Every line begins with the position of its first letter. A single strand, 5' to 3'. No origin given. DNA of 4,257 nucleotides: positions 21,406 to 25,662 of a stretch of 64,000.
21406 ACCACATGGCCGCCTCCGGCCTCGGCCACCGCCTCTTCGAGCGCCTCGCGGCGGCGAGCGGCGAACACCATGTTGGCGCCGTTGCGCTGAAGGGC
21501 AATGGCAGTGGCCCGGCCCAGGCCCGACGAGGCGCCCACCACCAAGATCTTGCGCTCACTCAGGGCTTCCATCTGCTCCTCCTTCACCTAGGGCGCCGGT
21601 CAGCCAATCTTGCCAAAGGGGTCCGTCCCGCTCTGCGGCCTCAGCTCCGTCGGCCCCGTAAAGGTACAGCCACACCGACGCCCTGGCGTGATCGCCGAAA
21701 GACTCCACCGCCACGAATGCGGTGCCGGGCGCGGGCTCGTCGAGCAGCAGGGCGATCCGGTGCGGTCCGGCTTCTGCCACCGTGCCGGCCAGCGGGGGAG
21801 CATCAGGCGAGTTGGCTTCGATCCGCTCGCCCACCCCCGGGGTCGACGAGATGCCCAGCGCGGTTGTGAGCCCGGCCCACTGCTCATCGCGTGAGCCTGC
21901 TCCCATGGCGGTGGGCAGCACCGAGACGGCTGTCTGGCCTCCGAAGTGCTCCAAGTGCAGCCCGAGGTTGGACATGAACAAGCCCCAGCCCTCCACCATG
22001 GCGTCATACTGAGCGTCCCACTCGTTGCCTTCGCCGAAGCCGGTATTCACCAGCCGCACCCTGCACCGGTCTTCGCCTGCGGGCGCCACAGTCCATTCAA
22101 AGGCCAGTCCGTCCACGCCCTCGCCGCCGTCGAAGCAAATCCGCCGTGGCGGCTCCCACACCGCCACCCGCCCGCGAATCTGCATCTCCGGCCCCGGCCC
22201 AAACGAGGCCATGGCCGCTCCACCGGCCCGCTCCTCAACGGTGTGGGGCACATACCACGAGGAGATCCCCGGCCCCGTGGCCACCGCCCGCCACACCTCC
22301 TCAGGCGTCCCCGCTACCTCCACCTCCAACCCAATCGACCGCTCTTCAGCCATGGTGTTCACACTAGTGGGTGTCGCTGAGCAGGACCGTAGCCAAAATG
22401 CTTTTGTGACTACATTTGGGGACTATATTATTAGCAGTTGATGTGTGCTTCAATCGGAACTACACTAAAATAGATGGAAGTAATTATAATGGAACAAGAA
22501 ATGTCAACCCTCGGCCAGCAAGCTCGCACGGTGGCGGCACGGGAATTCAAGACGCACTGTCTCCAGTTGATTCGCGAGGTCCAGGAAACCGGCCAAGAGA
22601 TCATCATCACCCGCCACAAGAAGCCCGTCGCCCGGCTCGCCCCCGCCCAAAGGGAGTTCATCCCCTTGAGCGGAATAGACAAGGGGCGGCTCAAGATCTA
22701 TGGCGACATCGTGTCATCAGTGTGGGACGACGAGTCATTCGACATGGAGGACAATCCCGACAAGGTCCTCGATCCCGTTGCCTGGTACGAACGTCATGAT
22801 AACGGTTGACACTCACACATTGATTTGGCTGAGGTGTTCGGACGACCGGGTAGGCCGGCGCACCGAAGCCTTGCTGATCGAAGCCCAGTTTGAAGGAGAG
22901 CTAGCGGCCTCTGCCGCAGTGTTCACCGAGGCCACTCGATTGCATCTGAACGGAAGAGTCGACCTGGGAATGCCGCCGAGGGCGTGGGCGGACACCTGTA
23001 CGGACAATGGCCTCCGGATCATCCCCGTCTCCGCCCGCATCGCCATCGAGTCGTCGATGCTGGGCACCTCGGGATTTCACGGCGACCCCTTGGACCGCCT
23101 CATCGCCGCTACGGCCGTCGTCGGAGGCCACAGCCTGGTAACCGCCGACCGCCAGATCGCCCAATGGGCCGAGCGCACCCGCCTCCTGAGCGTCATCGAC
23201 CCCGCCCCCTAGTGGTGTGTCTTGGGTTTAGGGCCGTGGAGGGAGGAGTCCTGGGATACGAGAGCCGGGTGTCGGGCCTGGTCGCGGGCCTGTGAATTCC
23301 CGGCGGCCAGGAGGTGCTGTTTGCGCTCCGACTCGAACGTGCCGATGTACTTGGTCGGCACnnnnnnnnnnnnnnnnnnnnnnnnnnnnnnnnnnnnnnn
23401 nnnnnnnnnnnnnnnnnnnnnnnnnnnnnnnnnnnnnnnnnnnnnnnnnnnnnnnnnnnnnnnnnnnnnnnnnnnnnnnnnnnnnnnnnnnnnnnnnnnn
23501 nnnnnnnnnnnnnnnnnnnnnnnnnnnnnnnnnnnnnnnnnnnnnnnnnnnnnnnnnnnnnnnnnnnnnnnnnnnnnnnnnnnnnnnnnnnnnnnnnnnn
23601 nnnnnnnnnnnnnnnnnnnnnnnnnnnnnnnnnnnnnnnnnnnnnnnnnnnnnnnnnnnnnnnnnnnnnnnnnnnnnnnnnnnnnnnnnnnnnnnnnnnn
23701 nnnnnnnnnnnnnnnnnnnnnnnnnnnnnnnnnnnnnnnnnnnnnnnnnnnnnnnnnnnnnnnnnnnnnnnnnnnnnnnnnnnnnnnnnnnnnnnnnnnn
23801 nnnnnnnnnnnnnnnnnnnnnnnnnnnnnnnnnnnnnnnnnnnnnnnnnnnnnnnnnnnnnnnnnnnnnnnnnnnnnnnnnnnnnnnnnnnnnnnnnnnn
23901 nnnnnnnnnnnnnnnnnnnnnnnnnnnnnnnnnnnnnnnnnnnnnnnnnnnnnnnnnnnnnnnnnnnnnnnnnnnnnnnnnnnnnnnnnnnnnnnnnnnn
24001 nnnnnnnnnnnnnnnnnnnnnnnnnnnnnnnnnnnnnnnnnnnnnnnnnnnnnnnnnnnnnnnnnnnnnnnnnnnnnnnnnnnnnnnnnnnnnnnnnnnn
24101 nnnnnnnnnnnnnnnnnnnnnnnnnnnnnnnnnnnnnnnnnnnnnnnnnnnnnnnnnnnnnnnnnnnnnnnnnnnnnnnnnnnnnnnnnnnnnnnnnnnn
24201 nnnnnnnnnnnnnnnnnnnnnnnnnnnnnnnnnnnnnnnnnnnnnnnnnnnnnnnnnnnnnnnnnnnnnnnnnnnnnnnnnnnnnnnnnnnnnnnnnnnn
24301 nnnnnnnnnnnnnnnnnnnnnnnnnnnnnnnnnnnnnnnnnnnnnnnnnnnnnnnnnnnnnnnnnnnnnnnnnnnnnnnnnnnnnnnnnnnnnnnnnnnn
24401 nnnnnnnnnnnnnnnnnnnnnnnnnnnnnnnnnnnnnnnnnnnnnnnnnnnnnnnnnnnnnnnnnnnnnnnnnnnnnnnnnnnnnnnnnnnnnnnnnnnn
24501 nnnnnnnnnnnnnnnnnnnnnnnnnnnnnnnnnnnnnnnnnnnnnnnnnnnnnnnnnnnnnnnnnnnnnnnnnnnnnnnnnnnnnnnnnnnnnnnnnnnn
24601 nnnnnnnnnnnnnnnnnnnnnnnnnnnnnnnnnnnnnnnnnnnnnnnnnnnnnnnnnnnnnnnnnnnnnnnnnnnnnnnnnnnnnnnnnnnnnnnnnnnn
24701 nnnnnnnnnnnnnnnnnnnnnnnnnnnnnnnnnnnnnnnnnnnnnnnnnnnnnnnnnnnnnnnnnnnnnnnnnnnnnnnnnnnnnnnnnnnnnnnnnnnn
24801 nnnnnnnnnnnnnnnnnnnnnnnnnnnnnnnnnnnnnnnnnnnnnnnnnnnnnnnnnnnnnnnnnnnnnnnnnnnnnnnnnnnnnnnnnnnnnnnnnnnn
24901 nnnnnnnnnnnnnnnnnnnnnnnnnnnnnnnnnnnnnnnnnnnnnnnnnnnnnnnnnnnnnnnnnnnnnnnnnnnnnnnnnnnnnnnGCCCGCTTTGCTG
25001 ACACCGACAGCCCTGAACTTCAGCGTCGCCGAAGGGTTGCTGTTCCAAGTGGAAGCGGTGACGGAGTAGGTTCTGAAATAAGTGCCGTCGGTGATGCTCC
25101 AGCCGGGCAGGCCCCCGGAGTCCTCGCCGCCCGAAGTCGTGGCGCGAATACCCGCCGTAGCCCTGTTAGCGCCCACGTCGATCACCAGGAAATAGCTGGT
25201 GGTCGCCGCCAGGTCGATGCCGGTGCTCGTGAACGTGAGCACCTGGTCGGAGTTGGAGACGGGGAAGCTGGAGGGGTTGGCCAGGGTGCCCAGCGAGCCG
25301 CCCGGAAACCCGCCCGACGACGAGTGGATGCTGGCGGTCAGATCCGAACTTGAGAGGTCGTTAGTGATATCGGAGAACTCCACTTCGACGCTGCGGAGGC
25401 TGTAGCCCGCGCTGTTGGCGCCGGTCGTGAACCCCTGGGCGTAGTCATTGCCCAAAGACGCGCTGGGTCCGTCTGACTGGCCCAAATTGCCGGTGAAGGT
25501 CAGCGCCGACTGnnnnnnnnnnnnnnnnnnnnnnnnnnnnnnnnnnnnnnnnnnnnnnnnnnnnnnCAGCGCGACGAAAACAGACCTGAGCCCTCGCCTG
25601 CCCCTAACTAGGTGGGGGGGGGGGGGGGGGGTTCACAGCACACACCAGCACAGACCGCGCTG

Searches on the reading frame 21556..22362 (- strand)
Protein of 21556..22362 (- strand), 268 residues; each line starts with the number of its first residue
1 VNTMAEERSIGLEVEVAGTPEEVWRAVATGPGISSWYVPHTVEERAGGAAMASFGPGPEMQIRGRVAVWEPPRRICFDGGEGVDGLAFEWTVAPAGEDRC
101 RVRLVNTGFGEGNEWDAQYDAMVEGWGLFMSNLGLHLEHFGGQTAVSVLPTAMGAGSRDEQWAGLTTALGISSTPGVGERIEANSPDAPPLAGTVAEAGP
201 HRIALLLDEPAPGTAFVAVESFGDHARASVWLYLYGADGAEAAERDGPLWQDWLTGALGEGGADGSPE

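Call 32: search_protein_families(library=pfam, proteins=[window:21556-22362:-], max_evalue=0.001)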
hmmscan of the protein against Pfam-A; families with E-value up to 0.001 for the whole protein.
window:21556-22362:- (268 aa): 2 families
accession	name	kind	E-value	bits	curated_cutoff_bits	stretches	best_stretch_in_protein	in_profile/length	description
PF08327.17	AHSA1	-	4.3e-09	37.1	22.1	1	19-136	3-123/125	Activator of Hsp90 ATPase homolog 1-like protein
PF10604.15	Polyketide_cyc2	-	4.7e-09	37.1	27.4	1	12-117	6-115/142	Polyketide cyclase / dehydrase and lipid transport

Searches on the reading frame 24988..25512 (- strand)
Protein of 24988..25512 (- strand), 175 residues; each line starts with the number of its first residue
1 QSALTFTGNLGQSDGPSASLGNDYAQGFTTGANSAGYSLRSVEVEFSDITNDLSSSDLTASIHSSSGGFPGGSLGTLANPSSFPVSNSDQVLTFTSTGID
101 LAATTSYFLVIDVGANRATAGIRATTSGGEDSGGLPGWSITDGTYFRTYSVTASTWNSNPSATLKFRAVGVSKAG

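Call 77: predict_structure(alignment_id=A4)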
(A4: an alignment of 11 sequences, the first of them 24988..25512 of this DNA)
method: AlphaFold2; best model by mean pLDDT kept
length: 175 residues; sequences in the alignment: 11
mean_pLDDT: 76.7   pTM: 0.79
mean pLDDT of the five models: 76.7, 70.1, 66.2, 62.6, 58.3
residues with pLDDT >= 90: 25; 70-90: 101; 50-70: 43; < 50: 6
segments of 3 or more residues with pLDDT < 50: none
pLDDT, mean of each block of 10 residues (from residue 1): 61 71 82 88 85 79 88 91 82 91 89 73 66 58 56 66 78 79
secondary structure, 60 per line:
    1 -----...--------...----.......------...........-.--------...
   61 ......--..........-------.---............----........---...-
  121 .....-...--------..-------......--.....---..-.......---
elements in order: E6-8 E17-19 E24-30 E37-47 E58-66 E69-78 E90-101 E106-113 E121-125 E147-152 E155-159 E166-172

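Call 79: fold_search(model_id=the predicted structure, library=pdb)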
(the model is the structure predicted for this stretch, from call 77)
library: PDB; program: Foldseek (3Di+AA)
matches with E <= 10: 1223; with E <= 0.001: 2
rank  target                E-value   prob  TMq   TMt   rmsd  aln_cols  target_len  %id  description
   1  9euj_G                1.4e-04  1.00  0.59  0.15   7.2       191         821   18  Cryo-EM structure of Staphylococcus aureus bacteriophage phi812 baseplate in the post-contraction state - sheath initi (released 2025-04-09)
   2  9eui_Q                3.3e-04  1.00  0.59  0.14   7.4       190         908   17  Cryo-EM structure of Staphylococcus aureus bacteriophage phi812 baseplate in the post-contraction state - complete (released 2025-04-09)
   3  9jwb_Z                2.3e-02  0.99  0.51  0.46   6.0       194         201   10  Cyanophage A4 capsid asymmetric unit (released 2025-04-09)
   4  4ci7_B                2.5e-02  1.00  0.51  0.22   5.8       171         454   13  The crystal structure of the cysteine protease and lectin-like domains of Cwp84, a surface layer associated protein of (released 2014-05-14)
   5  3no8_A                2.5e-02  0.99  0.51  0.56   6.2       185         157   11  Crystal structure of the PHR domain from human BTBD2 Protein (released 2010-08-25)
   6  3jqw_C                3.4e-02  0.97  0.32  0.44   5.9       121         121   11  Crystal structure of Clostridium histolyticum colH collagenase collagen-binding domain 3 at 2 Angstrom resolution in p (released 2010-09-29)
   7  7vrp_B                4.0e-02  0.72  0.38  0.19  15.4       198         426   12  Structure of infectious bursal disease virus Gx strain (released 2022-03-30)
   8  1gmm                  7.0e-02  0.91  0.35  0.45  10.3       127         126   16  Carbohydrate binding module CBM6 from xylanase U Clostridium thermocellum (released 2001-11-28)
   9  3f2z                  8.7e-02  0.54  0.22  0.24   6.6        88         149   16  Crystal structure of the C-terminal domain of a chitobiase (BF3579) from Bacteroides fragilis, Northeast Structural Geno (released 2008-11-18)
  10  9euf_0                9.1e-02  0.98  0.54  0.11   7.1       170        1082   16  Cryo-EM structure of Staphylococcus aureus bacteriophage phi812 baseplate in the pre-contraction state - complete (released 2025-04-09)
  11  8hcj_A                1.0e-01  0.72  0.34  0.17   8.3       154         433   11  Structure of GH43 family enzyme, Xylan 1, 4 Beta- xylosidase from pseudopedobacter saltans (released 2023-11-15)
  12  1k42_MODEL_1_A        1.0e-01  0.33  0.24  0.24  11.6       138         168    9  The Solution Structure of the CBM4-2 Carbohydrate Binding Module from a Thermostable Rhodothermus marinus Xyla (released 2002-05-29)
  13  6yf6_B                1.1e-01  0.72  0.32  0.38   9.9       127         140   12  EclA C-terminal domain; sugar-binding protein (released 2021-04-07)
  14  7vrn_I                1.1e-01  0.41  0.35  0.18  14.9       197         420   15  Structure of infectious bursal disease virus Gt strain (released 2022-03-30)
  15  9kqz                  1.1e-01  0.75  0.43  0.23   8.6       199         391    8  Structural Basis for the Polymer-Protein Binding Mechanism of Polyvinyl Alcohol Esterase (released 2025-10-08)
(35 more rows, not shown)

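Call 80: search_protein_representatives(protein=window:24988-25512:-)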
Query: 175 residues. Proteins with E-value up to 0.001 (for the whole library): 2908; up to 1e-10: 1221; up to 1e-30: 161. The best 150 are listed.
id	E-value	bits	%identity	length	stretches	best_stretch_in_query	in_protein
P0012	5.3e-140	478.7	36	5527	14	22-156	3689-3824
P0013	4.1e-129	443.3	52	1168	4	1-168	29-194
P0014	1.4e-113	392.8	45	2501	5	7-168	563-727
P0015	8.2e-99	344.8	34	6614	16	7-150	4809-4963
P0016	8.3e-97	338.2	36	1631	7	6-166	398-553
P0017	2.2e-88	310.8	35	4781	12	6-170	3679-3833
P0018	2.2e-88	310.8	35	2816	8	24-170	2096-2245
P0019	9.6e-87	305.5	37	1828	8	7-143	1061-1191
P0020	2.0e-83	294.7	38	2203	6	2-161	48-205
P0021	3.2e-80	284.3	39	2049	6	6-175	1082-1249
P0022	2.2e-73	262.1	35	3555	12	5-169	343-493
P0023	3.6e-72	258.1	36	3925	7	17-143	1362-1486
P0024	6.4e-69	247.6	40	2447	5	5-170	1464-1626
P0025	1.7e-66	239.7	40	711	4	6-156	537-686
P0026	4.9e-66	238.2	37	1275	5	9-163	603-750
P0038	2.3e-54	200.3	59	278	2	2-173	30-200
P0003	4.0e-44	166.9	62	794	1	2-157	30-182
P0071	8.2e-44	165.9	55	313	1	2-174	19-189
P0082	8.1e-42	159.4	53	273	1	2-173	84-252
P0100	9.6e-39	149.4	52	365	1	1-173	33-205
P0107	3.4e-37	144.4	52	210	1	4-170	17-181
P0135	5.9e-34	133.9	48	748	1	5-170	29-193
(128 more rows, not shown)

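Call 82: find_encoding_contigs(protein=P0135, flank=3000, max_places=4)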
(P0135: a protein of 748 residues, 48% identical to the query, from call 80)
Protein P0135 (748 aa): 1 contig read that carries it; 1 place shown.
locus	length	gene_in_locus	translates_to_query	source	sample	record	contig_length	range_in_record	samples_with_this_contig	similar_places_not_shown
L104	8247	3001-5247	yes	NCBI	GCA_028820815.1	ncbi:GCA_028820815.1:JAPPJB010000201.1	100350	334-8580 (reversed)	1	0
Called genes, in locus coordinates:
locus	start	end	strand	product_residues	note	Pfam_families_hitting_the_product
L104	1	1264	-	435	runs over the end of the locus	-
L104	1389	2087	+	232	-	PF01325:Fe_dep_repress, PF12802:MarR_2 (weak), PF13545:HTH_Crp_2 (faint), PF02742:Fe_dep_repr_C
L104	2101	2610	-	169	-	PF01850:PIN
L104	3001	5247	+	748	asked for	-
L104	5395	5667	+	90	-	PF02604:PhdYeFM_antitox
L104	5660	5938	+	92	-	PF05016:ParE_toxin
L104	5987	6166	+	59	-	-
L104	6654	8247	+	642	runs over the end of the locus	?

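Call 86: find_encoding_contigs(protein=P0013, flank=1500, max_places=3)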
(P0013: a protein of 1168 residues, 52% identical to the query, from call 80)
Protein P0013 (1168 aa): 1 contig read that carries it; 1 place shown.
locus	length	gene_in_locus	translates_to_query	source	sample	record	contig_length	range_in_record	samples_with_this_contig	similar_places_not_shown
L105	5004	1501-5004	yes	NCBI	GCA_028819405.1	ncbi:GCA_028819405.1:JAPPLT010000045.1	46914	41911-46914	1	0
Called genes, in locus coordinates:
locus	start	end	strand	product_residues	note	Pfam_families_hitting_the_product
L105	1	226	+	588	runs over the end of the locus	PF01555:N6_N4_Mtase, PF01170:UPF0020 (faint)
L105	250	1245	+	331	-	PF20296:MTaX1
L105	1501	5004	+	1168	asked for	?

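Call 87: find_encoding_contigs(protein=P0100, flank=1500, max_places=3)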
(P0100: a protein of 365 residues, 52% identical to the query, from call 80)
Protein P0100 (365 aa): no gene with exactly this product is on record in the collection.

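Call 94: list_cluster_members(proteins=[P0135, P0107, P0005, P0010, P0006, P0013, P0003, P0082, P0038, P0071])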
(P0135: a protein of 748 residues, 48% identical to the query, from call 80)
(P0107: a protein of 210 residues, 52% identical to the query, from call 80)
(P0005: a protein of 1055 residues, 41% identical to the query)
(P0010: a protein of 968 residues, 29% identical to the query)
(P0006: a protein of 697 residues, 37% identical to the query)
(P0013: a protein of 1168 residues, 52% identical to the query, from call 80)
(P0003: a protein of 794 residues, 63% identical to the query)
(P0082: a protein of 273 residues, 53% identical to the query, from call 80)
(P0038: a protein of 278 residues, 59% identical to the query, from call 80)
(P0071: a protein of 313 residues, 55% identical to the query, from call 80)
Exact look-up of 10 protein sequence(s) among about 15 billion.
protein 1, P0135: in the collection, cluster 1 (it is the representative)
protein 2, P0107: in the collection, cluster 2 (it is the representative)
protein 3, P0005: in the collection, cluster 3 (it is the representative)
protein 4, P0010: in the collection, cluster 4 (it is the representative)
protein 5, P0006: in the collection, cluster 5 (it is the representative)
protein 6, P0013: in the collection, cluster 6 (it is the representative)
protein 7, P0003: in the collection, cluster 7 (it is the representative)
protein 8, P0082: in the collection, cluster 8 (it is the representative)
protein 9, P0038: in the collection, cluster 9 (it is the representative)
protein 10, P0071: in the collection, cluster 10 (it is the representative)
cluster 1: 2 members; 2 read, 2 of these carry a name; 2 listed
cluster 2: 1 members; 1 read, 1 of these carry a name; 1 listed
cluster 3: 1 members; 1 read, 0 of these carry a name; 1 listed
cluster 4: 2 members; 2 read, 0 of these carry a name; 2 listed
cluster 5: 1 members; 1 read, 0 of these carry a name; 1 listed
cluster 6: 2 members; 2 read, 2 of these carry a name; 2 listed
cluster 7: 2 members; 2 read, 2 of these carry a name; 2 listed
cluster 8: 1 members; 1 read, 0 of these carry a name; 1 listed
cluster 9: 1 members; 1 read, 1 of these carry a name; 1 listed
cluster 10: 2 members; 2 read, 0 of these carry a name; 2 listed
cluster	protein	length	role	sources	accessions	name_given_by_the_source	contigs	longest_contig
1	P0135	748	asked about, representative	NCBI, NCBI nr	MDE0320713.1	MAG: hypothetical protein OXI97_12630 [Acidimicrobiaceae bacterium] | hypothetical protein [Acidimicrobiaceae bacterium]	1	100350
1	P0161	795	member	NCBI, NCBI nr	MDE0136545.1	MAG: hypothetical protein OXM54_17120 [Acidimicrobiaceae bacterium] | hypothetical protein [Acidimicrobiaceae bacterium]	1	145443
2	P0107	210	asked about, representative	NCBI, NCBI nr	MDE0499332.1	MAG: hypothetical protein OXH86_18495, partial [Acidimicrobiaceae bacterium] | hypothetical protein [Acidimicrobiaceae bacterium]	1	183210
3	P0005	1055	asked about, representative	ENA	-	-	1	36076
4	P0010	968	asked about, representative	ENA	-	-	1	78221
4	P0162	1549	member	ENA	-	-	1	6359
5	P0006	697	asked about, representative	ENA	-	-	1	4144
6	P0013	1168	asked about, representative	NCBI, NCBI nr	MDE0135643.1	MAG: hypothetical protein OXM54_12465, partial [Acidimicrobiaceae bacterium] | hypothetical protein [Acidimicrobiaceae bacterium]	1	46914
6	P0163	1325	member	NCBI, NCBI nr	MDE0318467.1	MAG: hypothetical protein OXI97_01145, partial [Acidimicrobiaceae bacterium] | hypothetical protein [Acidimicrobiaceae bacterium]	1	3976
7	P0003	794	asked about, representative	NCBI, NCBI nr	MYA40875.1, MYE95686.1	MAG: hypothetical protein F4Z31_03835, partial [Gemmatimonadetes bacterium] | hypothetical protein [Gemmatimonadota bacterium]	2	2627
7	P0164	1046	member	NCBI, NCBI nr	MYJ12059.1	MAG: hypothetical protein F4086_17285, partial [Gemmatimonadetes bacterium] | hypothetical protein [Gemmatimonadota bacterium]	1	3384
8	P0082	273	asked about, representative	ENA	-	-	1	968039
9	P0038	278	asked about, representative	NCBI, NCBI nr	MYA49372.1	MAG: hypothetical protein F4Y25_01275 [Chloroflexi bacterium] | hypothetical protein [Chloroflexota bacterium]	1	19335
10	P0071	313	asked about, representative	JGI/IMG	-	-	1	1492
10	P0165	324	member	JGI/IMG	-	-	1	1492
